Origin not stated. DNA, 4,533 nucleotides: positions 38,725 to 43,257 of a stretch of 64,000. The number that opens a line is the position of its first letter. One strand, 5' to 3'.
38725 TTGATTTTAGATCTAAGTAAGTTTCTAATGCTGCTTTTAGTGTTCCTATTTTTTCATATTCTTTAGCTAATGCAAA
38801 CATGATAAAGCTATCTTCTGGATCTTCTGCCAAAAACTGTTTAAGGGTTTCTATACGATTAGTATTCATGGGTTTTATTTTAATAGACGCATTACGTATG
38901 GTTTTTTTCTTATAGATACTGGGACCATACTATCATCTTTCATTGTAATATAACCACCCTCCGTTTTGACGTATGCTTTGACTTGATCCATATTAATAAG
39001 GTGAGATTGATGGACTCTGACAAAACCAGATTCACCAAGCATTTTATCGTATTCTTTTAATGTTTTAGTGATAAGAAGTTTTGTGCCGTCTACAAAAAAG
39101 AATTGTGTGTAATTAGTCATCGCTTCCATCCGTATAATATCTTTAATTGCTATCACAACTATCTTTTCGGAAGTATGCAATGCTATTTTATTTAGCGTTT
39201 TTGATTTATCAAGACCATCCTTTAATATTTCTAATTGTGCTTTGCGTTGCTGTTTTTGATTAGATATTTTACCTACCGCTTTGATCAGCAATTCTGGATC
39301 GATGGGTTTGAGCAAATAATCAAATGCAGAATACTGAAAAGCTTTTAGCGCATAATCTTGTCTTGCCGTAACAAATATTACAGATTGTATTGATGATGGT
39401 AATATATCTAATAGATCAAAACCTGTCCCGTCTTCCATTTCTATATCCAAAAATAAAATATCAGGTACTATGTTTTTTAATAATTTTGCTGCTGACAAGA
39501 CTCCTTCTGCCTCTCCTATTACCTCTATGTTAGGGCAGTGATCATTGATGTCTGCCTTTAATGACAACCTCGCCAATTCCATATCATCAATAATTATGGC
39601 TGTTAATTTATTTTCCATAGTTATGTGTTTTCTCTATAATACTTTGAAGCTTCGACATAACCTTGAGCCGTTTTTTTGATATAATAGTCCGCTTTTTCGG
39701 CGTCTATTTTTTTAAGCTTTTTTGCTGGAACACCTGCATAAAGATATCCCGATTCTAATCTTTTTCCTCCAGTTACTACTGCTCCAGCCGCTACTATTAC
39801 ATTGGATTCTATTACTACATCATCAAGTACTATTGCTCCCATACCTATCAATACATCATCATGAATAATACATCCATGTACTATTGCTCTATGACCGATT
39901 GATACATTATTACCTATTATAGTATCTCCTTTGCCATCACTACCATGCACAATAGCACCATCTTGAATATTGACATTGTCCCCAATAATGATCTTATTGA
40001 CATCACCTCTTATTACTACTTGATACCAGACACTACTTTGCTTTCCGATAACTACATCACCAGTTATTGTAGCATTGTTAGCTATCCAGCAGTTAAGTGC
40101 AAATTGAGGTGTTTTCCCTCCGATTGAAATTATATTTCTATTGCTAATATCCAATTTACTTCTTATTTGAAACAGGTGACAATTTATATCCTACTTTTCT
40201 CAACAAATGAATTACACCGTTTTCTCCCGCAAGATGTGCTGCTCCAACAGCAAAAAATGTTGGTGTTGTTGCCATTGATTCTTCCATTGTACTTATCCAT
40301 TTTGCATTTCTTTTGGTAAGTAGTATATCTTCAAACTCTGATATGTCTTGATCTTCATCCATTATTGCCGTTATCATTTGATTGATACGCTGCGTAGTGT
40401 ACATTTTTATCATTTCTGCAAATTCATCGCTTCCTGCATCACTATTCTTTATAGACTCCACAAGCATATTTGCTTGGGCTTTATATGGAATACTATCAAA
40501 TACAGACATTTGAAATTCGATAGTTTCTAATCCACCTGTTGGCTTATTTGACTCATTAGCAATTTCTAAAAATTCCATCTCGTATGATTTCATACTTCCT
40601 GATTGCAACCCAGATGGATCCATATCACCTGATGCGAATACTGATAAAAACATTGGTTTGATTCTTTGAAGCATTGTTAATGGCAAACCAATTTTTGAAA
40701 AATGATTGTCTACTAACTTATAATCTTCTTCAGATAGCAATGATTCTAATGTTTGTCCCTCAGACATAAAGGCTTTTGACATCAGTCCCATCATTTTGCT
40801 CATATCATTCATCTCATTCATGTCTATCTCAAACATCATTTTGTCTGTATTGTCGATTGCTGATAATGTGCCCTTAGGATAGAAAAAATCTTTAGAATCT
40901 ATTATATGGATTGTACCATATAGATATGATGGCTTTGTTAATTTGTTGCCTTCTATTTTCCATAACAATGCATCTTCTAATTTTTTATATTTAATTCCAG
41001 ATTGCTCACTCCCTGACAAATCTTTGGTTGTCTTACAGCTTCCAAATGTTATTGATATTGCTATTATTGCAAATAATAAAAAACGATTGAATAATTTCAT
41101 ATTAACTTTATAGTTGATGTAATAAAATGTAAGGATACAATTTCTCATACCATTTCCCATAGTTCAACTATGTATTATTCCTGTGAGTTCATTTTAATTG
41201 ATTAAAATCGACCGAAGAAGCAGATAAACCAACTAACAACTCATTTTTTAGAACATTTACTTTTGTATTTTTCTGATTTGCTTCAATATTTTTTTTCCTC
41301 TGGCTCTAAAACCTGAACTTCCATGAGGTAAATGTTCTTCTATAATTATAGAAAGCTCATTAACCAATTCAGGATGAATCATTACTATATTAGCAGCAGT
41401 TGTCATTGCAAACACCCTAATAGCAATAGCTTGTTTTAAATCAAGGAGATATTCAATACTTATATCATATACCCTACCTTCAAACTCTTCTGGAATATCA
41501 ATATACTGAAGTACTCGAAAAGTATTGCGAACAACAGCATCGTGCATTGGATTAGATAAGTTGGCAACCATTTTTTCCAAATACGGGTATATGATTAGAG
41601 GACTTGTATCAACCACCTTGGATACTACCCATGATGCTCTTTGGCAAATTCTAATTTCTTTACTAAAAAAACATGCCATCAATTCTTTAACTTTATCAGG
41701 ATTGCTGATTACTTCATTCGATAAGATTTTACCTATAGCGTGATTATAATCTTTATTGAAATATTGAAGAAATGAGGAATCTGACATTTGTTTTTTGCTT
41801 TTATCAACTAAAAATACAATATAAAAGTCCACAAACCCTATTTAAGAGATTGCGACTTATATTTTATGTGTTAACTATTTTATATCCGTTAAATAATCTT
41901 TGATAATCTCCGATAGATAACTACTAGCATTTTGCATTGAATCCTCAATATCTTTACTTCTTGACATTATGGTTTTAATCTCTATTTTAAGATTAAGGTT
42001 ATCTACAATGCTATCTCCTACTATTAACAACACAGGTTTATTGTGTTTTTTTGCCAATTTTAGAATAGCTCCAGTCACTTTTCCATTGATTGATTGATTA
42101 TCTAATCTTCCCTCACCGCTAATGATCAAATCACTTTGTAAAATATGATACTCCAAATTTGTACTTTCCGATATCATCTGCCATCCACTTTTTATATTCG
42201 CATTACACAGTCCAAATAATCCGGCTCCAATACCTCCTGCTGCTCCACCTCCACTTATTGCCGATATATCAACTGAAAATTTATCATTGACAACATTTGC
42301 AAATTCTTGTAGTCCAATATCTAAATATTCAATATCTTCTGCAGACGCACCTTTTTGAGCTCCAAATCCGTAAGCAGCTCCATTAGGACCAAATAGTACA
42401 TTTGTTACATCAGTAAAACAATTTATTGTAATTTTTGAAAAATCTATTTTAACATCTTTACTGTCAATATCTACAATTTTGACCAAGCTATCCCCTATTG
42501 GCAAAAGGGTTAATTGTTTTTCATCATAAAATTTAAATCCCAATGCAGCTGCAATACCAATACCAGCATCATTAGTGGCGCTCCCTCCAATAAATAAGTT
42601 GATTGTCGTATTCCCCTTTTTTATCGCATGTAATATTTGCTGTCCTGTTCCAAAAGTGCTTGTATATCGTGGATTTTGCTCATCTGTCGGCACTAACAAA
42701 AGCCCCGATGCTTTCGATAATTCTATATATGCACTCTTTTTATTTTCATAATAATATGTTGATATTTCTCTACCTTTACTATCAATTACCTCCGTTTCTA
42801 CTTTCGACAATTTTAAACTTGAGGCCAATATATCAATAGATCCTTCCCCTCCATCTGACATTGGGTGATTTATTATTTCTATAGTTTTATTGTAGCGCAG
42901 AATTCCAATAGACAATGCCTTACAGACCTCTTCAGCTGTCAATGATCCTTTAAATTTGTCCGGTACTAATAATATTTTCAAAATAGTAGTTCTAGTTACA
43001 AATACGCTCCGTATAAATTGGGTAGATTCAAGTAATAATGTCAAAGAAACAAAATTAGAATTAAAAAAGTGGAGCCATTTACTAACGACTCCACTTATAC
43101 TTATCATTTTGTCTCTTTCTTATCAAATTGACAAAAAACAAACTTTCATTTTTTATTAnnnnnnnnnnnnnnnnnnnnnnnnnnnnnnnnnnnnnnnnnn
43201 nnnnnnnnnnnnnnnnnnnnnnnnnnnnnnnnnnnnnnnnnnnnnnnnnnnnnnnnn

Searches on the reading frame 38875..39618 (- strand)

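Call 18: search_protein_families(library=pfam, proteins=[window:38875-39618:-], max_evalue=0.001)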
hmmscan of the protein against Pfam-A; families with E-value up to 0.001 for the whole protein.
window:38875-39618:- (247 aa): 2 families
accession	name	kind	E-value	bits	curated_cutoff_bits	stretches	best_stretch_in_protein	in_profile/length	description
PF04397.21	LytTR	-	4.9e-17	62.4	22.6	1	152-246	2-97/98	LytTr DNA-binding domain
PF00072.30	Response_reg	-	1e-16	61.5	30.2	1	8-115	2-110/111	Response regulator receiver domain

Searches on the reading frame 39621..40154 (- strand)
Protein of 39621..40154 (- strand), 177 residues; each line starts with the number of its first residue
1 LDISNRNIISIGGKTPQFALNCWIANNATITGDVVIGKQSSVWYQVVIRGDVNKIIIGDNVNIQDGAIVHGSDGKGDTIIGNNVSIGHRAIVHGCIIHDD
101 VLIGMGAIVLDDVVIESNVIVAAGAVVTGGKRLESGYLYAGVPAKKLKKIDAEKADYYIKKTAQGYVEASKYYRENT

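Call 18: search_protein_families(library=pfam, proteins=[window:39621-40154:-], max_evalue=0.001)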
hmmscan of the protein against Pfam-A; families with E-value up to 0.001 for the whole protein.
window:39621-40154:- (177 aa): 4 families
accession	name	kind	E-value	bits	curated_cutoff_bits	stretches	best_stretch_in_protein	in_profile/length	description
PF00132.30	Hexapep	-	3.5e-19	68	27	3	94-129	1-36/36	Bacterial transferase hexapeptide (six repeats)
PF25084.1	LbH_EIF2B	-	2.2e-08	34.5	54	1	78-131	39-97/105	EIF2B subunit epsilon LbH domain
PF14602.12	Hexapep_2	-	7.9e-06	25.9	27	1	78-109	2-32/34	Hexapeptide repeat of succinyl-transferase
PF24894.1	Hexapep_GlmU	-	0.00024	21.6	23.3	1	63-127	21-83/104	GlmU-like, C-terminal hexapeptide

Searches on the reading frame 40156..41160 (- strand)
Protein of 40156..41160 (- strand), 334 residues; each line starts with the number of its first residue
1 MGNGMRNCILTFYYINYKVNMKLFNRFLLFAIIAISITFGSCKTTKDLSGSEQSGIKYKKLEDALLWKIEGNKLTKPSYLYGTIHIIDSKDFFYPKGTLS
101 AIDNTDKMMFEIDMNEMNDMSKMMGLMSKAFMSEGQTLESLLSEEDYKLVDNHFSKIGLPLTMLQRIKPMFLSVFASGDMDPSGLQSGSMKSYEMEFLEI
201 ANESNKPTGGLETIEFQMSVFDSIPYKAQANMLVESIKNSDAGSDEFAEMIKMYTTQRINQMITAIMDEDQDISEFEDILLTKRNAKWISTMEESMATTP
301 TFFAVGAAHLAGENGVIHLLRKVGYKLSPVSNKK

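Call 18: search_protein_families(library=pfam, proteins=[window:40156-41160:-], max_evalue=0.001)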
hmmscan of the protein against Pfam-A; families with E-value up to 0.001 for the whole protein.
window:40156-41160:- (334 aa): 1 family
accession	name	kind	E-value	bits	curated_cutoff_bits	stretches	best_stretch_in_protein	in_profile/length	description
PF01963.22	TraB_PrgY_gumN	-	4.1e-67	227.2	26.8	1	65-328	1-262/263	TraB/PrgY/gumN family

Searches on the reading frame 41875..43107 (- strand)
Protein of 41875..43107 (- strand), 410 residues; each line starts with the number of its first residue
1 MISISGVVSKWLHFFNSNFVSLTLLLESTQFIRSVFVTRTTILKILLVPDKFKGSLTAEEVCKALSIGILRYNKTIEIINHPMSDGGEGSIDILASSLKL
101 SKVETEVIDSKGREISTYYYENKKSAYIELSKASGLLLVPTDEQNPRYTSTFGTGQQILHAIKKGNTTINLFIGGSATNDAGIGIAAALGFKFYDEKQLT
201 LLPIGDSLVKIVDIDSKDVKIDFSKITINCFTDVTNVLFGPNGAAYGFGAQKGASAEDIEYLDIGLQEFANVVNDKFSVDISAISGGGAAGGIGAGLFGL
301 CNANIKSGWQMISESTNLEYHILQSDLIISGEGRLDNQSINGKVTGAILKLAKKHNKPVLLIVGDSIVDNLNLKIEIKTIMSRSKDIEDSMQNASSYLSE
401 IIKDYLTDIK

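Call 18: search_protein_families(library=pfam, proteins=[window:41875-43107:-], max_evalue=0.001)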
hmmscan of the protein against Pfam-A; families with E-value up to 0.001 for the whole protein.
window:41875-43107:- (410 aa): 1 family
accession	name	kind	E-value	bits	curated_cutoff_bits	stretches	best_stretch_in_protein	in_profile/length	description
PF02595.20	Gly_kinase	-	6.6e-111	371.3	23.3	1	45-405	1-367/372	Glycerate kinase family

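Call 31: find_encoding_contigs(protein=window:41875-43107:-, flank=10000, max_places=4)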
Protein window:41875-43107:- (410 aa): 2 contigs read that carry it; 2 places shown.
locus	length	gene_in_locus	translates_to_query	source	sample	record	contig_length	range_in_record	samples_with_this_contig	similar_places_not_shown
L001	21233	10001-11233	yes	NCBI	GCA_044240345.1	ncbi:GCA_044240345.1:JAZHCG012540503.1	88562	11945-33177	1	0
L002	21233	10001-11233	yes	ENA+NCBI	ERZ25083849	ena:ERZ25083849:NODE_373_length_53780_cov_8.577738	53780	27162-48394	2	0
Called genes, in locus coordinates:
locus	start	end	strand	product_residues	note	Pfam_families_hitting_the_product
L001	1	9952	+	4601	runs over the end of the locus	PF23759:GBD_T9SS_assoc (faint), PF13585:CHU_C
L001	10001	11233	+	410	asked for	PF02595:Gly_kinase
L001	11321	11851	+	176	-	-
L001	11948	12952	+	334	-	PF01963:TraB_PrgY_gumN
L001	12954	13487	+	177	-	PF25087:GMPPB_C (faint), PF00132:Hexapep (weak), PF14602:Hexapep_2 (faint), PF25084:LbH_EIF2B (weak), PF00132:Hexapep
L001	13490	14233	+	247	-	PF00072:Response_reg, PF04397:LytTR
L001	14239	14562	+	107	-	PF13181:TPR_8 (faint), PF14559:TPR_19 (faint), PF13431:TPR_17 (faint)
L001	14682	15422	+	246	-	PF01012:ETF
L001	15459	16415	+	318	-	PF01012:ETF, PF00766:ETF_alpha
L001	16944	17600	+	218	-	PF00578:AhpC-TSA, PF08534:Redoxin, PF10417:1-cysPrx_C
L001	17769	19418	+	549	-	PF13231:PMT_2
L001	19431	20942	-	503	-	PF02493:MORN (weak), PF00656:Peptidase_C14, PF01650:Peptidase_C13 (faint)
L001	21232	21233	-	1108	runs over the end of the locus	PF19408:PKD_6 (weak), PF13585:CHU_C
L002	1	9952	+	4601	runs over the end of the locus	PF23759:GBD_T9SS_assoc (faint), PF13585:CHU_C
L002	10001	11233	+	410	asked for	PF02595:Gly_kinase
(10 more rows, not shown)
